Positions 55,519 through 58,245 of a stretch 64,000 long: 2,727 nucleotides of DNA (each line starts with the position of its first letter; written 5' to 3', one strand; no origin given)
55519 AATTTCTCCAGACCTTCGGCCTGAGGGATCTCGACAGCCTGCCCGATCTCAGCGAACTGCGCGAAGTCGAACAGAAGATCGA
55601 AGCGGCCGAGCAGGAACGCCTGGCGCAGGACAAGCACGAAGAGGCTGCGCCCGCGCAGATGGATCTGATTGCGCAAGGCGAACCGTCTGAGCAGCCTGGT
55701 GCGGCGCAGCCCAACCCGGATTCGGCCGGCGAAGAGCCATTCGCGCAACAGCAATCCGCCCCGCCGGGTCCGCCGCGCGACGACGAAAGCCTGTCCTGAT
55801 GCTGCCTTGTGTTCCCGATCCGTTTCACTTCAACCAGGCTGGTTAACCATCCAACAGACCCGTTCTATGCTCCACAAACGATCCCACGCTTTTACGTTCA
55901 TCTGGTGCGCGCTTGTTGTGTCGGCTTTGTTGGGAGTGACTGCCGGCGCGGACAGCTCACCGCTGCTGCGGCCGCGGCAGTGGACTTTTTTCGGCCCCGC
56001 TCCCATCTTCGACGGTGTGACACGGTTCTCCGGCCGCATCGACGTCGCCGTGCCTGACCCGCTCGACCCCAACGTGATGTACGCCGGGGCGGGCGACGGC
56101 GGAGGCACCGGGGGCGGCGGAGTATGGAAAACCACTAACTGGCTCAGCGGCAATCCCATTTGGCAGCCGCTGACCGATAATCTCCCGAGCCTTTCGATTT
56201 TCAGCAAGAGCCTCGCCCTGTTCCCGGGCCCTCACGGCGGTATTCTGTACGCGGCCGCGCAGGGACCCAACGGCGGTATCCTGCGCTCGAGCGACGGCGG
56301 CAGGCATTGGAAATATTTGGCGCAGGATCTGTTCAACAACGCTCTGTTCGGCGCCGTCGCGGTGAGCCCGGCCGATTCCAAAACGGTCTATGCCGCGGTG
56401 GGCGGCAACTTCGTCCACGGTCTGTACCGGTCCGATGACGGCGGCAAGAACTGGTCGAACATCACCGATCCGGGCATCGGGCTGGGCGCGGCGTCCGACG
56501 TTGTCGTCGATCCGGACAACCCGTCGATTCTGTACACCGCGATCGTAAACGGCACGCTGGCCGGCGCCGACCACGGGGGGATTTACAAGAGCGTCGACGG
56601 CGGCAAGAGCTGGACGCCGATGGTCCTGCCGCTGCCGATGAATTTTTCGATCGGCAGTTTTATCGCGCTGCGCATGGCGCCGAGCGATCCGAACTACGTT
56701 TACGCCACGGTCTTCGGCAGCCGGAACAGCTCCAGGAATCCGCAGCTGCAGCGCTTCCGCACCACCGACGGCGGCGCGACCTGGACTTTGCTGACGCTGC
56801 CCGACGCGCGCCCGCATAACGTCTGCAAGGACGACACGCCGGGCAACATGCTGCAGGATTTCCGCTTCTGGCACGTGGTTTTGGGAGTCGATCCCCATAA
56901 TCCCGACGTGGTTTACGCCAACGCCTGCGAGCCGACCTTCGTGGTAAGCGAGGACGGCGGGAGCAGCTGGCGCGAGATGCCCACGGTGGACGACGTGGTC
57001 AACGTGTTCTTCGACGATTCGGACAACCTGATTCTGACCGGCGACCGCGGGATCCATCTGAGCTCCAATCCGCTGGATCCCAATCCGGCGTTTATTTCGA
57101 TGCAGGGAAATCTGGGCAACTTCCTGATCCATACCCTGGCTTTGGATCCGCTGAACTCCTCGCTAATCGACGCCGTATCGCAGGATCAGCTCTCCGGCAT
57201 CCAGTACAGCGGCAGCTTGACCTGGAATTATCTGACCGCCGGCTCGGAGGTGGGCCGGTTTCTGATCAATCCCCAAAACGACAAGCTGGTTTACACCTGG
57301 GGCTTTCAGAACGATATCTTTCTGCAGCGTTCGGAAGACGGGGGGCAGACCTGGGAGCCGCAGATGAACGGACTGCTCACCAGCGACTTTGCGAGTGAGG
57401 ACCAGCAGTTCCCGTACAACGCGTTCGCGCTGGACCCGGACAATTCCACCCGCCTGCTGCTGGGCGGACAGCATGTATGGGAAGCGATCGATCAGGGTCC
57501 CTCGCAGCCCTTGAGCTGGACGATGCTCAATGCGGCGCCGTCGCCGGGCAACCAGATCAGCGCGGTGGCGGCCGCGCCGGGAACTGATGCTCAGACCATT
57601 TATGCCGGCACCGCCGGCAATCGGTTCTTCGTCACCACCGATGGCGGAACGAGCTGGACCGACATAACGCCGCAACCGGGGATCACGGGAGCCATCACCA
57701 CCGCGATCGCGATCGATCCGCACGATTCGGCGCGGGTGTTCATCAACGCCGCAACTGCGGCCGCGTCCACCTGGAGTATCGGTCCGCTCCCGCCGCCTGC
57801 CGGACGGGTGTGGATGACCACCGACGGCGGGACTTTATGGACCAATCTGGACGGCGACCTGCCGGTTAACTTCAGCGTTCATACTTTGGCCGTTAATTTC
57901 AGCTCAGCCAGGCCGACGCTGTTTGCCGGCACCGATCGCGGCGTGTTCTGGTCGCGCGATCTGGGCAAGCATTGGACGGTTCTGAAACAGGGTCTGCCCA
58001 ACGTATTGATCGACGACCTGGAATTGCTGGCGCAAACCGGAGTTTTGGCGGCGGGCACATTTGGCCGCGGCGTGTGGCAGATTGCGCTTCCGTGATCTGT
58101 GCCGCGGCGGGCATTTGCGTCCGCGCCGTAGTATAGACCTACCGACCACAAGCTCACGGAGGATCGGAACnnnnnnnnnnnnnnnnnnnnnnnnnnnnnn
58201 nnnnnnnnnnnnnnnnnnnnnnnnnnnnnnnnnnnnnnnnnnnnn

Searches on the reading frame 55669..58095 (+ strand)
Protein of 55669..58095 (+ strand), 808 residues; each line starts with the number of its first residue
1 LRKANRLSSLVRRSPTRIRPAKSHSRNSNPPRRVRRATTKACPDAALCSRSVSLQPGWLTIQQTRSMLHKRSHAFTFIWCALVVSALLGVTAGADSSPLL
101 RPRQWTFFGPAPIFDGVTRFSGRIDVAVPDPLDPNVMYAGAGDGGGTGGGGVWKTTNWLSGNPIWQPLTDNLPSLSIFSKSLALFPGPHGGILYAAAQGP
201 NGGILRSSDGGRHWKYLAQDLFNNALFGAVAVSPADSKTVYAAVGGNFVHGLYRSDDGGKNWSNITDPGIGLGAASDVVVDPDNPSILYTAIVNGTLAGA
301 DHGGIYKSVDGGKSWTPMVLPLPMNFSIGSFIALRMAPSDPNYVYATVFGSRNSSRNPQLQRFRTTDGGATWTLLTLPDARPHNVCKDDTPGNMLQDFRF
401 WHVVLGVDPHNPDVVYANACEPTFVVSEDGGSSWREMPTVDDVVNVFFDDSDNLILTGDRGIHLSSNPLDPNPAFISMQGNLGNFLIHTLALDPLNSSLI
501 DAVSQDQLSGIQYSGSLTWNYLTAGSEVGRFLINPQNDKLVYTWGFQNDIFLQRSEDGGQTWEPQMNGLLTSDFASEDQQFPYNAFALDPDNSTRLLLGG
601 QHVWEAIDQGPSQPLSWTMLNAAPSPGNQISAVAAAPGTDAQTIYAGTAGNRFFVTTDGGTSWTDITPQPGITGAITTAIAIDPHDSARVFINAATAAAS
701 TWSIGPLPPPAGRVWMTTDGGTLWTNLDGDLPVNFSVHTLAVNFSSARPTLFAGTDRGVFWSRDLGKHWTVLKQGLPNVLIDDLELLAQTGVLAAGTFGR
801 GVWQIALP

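Call 86: search_protein_families(library=pfam, proteins=[window:55669-58095:+], max_evalue=0.00001)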
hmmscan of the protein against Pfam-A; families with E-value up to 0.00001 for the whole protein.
window:55669-58095:+ (808 aa): 4 families
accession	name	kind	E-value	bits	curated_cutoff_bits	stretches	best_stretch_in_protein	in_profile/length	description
PF15902.12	Sortilin-Vps10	-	4.1e-22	79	33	2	252-375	3-112/446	Sortilin, neurotensin receptor 3,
PF14870.12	PSII_BNR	-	2.4e-09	37.3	27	0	199-319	35-141/303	Photosynthesis system II assembly factor YCF48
PF02012.26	BNR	-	7.3e-09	34.7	27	0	253-263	1-11/12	BNR/Asp-box repeat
PF13088.12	BNR_2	-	3.8e-08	33.5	31.4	0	200-380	80-257/277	BNR repeat-like domain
